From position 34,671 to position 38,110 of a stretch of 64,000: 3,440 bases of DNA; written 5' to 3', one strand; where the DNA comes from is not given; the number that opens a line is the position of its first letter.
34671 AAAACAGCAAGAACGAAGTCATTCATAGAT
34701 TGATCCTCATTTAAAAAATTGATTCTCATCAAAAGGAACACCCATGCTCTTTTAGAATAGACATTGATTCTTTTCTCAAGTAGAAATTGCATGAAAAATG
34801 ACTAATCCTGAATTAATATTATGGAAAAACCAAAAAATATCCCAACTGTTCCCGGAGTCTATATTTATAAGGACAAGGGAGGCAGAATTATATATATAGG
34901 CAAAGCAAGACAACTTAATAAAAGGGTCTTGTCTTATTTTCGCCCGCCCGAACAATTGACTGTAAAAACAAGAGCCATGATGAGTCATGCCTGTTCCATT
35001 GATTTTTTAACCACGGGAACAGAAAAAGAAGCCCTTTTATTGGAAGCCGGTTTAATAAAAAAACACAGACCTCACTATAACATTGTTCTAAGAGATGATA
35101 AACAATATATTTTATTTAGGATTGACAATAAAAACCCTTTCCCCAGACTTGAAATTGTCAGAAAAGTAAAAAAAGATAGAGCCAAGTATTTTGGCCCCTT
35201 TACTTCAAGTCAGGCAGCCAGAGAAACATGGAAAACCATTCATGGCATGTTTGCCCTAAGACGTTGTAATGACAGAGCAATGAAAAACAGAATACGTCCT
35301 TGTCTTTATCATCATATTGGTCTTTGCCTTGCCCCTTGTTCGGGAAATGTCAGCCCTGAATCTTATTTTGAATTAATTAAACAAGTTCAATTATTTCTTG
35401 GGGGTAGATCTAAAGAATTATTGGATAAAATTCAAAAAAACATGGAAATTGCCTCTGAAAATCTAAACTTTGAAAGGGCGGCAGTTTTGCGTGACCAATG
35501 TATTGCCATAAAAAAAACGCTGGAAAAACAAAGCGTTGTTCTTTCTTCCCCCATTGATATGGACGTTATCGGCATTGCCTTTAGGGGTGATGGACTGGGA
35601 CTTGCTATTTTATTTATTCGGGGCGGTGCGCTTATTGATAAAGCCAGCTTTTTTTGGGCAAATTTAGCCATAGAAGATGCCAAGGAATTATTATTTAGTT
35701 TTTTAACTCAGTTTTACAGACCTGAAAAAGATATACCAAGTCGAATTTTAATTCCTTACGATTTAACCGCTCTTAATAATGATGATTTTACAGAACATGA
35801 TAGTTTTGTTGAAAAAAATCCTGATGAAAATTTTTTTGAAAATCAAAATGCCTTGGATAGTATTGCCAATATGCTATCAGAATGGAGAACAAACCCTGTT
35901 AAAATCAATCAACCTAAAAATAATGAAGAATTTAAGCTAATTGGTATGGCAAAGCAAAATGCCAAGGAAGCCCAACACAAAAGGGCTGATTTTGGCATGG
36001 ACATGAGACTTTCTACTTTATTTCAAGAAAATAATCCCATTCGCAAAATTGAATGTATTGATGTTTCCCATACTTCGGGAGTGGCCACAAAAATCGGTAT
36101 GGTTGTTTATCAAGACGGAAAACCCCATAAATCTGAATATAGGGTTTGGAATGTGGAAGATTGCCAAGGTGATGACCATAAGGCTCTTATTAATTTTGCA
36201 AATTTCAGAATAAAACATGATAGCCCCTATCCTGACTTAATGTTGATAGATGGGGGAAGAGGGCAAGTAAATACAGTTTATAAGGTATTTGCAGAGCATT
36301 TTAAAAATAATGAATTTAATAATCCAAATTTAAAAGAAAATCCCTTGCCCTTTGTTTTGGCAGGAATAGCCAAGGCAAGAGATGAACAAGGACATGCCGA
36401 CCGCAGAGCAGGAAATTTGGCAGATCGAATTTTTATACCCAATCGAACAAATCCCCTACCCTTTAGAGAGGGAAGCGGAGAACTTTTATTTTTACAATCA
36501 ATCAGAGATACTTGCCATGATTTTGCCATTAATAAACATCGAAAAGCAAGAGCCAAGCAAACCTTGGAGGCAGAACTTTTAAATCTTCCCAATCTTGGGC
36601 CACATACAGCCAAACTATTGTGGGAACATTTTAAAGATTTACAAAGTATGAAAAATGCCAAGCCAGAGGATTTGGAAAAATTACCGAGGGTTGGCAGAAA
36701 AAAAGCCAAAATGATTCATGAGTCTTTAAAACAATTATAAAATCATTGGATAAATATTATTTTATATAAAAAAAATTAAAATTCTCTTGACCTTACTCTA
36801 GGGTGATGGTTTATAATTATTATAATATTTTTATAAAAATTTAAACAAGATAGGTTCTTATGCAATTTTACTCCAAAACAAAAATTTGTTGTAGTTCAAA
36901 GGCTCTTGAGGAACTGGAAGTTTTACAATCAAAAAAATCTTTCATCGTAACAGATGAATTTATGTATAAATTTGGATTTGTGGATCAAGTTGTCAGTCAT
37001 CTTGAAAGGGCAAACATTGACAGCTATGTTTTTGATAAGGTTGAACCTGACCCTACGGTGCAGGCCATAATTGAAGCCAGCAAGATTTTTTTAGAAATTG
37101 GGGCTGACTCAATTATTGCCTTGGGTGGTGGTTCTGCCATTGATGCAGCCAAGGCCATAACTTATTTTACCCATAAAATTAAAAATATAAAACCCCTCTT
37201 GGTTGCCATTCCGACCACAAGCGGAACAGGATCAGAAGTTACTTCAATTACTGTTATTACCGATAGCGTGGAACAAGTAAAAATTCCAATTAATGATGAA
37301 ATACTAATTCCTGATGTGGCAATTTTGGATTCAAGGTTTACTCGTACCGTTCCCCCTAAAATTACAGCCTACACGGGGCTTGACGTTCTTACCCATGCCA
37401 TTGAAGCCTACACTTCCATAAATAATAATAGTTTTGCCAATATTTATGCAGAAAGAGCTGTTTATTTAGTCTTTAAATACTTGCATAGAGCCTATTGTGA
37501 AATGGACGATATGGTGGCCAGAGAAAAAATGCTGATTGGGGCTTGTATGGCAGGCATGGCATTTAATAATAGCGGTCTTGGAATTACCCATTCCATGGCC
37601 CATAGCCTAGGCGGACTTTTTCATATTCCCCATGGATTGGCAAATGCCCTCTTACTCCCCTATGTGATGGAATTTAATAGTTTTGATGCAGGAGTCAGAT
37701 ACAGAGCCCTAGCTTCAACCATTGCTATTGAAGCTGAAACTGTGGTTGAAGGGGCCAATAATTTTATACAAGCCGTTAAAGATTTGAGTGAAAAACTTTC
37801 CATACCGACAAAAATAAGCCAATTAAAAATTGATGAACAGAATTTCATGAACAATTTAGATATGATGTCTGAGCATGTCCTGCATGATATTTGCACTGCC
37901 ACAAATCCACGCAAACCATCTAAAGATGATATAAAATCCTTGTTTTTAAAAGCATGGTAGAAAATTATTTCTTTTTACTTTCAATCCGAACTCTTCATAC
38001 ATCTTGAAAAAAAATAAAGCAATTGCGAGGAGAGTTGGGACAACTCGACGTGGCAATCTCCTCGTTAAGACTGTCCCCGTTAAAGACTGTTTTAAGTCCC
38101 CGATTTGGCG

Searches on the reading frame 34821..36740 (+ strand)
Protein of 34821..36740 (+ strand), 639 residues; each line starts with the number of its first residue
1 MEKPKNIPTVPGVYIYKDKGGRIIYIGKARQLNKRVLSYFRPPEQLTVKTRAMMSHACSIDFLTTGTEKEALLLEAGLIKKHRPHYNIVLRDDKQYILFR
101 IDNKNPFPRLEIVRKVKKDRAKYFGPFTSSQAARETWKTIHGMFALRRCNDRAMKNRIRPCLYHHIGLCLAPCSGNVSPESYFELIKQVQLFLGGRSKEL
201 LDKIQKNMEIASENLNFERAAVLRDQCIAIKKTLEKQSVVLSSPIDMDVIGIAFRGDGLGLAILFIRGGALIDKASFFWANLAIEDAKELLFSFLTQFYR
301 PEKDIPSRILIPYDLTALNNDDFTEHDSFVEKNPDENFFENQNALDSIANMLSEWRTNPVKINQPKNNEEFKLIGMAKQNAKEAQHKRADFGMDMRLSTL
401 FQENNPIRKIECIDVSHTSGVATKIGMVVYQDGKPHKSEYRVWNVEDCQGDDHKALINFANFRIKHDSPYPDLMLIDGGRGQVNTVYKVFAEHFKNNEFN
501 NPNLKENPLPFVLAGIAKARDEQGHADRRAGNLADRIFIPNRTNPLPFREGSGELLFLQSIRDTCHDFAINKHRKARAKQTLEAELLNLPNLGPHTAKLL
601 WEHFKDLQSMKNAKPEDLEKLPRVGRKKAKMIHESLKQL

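Call 15: find_encoding_contigs(protein=window:34821-36740:+, flank=3000, max_places=4)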
Protein window:34821-36740:+ (639 aa): no gene with exactly this product is on record in the collection.

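Call 33: find_homologous_proteins(query=window:34821-36740:+, max_evalue=1e-50)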
Query window:34821-36740:+ (639 aa): 5810 proteins with E <= 1e-50 among 8000 candidates; the best 120 are listed.
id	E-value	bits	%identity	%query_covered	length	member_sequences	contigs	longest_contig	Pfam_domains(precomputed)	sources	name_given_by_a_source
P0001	0.0e+0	1477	100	100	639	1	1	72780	PF12826.14,PF27096.1,PF14520.13,PF02151.26,PF01541.31,PF22920.3,PF08459.18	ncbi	-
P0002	0.0e+0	1018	71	100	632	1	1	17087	PF12826.14,PF27096.1,PF14520.13,PF02151.26,PF01541.31,PF22920.3,PF08459.18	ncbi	-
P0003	3.8e-284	962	66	100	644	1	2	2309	PF12826.14,PF27096.1,PF14520.13,PF02151.26,PF01541.31,PF22920.3,PF08459.18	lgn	-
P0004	4.0e-284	962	66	100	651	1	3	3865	PF12826.14,PF27096.1,PF14520.13,PF02151.26,PF01541.31,PF22920.3,PF08459.18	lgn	-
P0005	1.7e-283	960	65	100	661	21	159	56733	PF12826.14,PF27096.1,PF14520.13,PF02151.26,PF01541.31,PF22920.3,PF08459.18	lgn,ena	-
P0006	2.2e-283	960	65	100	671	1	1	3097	PF12826.14,PF27096.1,PF14520.13,PF02151.26,PF01541.31,PF22920.3,PF08459.18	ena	-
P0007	5.3e-283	958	66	100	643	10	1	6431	PF12826.14,PF27096.1,PF14520.13,PF02151.26,PF01541.31,PF22920.3,PF08459.18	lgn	-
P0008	9.2e-283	958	66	100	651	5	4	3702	PF12826.14,PF27096.1,PF14520.13,PF02151.26,PF01541.31,PF22920.3,PF08459.18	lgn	-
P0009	1.5e-282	957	66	100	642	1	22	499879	PF12826.14,PF27096.1,PF14520.13,PF02151.26,PF01541.31,PF22920.3,PF08459.18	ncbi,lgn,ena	-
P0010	2.1e-282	956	66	100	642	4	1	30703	PF12826.14,PF27096.1,PF14520.13,PF02151.26,PF01541.31,PF22920.3,PF08459.18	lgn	-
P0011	2.1e-282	956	66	100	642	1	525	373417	PF12826.14,PF27096.1,PF14520.13,PF02151.26,PF01541.31,PF22920.3,PF08459.18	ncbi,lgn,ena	-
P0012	2.2e-282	956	66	100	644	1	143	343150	PF12826.14,PF27096.1,PF14520.13,PF02151.26,PF01541.31,PF22920.3,PF08459.18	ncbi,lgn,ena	-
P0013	2.9e-282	956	66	100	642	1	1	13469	PF12826.14,PF27096.1,PF14520.13,PF02151.26,PF01541.31,PF22920.3,PF08459.18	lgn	-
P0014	4.5e-282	955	66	100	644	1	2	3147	PF12826.14,PF27096.1,PF14520.13,PF02151.26,PF01541.31,PF22920.3,PF08459.18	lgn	-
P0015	5.6e-282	955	62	100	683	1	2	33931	PF12826.14,PF27096.1,PF14520.13,PF02151.26,PF01541.31,PF22920.3,PF08459.18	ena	-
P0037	7.0e-281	951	65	100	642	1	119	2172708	PF12826.14,PF27096.1,PF14520.13,PF02151.26,PF01541.31,PF22920.3,PF08459.18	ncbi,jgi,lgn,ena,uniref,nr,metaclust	ncbi:excinuclease ABC subunit C [Taurinivorans muris]|uniref:UvrABC system protein C n=1 Tax=Taurini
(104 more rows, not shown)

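Call 35: find_encoding_contigs(protein=P0001, flank=10000, max_places=3)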
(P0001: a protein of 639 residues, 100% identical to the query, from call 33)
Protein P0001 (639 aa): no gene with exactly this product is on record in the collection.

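Call 36: find_encoding_contigs(protein=P0002, flank=10000, max_places=3)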
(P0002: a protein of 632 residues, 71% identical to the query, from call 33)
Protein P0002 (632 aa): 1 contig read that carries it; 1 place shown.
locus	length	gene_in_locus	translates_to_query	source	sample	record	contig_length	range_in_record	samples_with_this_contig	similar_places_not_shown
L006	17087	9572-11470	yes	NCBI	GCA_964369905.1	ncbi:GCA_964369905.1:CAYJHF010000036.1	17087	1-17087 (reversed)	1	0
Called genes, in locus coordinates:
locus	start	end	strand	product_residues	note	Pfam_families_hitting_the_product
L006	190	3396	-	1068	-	PF00873:ACR_tran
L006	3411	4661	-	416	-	PF25917:BSH_RND (weak), PF25973:BSH_CzcB (weak)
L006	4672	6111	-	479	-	PF02321:OEP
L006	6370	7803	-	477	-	PF02554:CstA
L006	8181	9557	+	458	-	PF13522:GATase_6, PF13537:GATase_7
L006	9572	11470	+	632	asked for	PF01541:GIY-YIG (weak), PF27096:UvrC_M, PF02151:UVR, PF22920:UvrC_RNaseH, PF08459:UvrC_RNaseH_dom, PF12826:HHH_2 (faint), PF14520:HHH_5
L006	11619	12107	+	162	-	PF02915:Rubrerythrin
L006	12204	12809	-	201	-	PF21176:RecR_HhH, PF13662:Toprim_4, PF21175:RecR_C (weak)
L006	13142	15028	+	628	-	PF08447:PAS_3 (weak), PF00990:GGDEF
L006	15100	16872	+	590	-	-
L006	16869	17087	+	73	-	?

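Call 37: find_encoding_contigs(protein=P0037, flank=6000, max_places=2)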
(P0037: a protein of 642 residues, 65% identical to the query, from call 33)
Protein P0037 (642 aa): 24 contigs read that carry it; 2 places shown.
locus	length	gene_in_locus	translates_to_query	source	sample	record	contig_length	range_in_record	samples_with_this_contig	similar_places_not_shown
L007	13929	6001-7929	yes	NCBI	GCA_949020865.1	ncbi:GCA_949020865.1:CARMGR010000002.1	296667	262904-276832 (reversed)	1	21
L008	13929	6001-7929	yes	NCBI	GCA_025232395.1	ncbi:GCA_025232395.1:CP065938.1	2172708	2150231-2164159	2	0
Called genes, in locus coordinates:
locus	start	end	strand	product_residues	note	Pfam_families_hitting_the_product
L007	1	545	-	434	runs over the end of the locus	PF01746:tRNA_m1G_MT, PF09936:Methyltrn_RNA_4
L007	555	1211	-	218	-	PF01782:RimM, PF24986:PRC_RimM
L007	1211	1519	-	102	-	PF13083:KH_KhpA-B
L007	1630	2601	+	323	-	PF09992:NAGPA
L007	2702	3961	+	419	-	PF00375:SDF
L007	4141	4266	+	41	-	-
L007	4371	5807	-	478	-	PF02554:CstA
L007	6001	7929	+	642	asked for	PF01541:GIY-YIG, PF27096:UvrC_M, PF02151:UVR, PF22920:UvrC_RNaseH, PF08459:UvrC_RNaseH_dom, PF12826:HHH_2, PF14520:HHH_5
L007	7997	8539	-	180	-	PF02525:Flavodoxin_2, PF03358:FMN_red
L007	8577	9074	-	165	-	PF00731:AIRC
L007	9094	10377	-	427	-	PF02844:GARS_N, PF01071:GARS_A, PF02655:ATP-grasp_3 (faint), PF02843:GARS_C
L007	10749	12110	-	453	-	PF02878:PGM_PMM_I, PF02879:PGM_PMM_II, PF02880:PGM_PMM_III, PF00408:PGM_PMM_IV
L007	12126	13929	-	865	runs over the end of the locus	PF07517:SecA_DEAD, PF00270:DEAD (weak), PF01043:SecA_PP_bind, PF21090:P-loop_SecA, PF07516:SecA_SW, PF02810:SEC-C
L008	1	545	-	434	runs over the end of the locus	PF01746:tRNA_m1G_MT, PF09936:Methyltrn_RNA_4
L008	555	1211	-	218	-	PF01782:RimM, PF24986:PRC_RimM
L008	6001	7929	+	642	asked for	PF01541:GIY-YIG, PF27096:UvrC_M, PF02151:UVR, PF22920:UvrC_RNaseH, PF08459:UvrC_RNaseH_dom, PF12826:HHH_2, PF14520:HHH_5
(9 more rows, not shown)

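Call 79: list_cluster_members(proteins=[P0001, P0002])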
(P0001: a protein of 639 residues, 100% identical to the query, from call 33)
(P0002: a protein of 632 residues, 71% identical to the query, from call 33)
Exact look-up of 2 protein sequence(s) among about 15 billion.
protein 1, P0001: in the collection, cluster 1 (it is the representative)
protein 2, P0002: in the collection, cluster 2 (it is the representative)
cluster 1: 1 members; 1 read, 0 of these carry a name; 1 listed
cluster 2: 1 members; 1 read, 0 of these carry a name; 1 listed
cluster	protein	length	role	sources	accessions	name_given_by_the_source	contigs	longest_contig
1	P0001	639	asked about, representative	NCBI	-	-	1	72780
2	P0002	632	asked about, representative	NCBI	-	-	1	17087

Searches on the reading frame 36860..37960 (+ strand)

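Call 78: search_protein_families(library=pfam, proteins=[window:36860-37960:+], max_evalue=0.00001)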
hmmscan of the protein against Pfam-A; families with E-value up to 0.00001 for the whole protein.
window:36860-37960:+ (366 aa): 3 families
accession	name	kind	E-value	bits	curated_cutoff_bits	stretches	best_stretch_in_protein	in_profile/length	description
PF25137.1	ADH_Fe_C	-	1.4e-57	194.9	27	1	169-366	1-194/194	Fe-containing alcohol dehydrogenase family, C-terminal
PF00465.25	Fe-ADH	-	3.4e-42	144.3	31.3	1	14-157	13-167/168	Iron-containing alcohol dehydrogenase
PF13685.12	Fe-ADH_2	-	3.9e-10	40.4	28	1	19-143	14-135/149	Iron-containing alcohol dehydrogenase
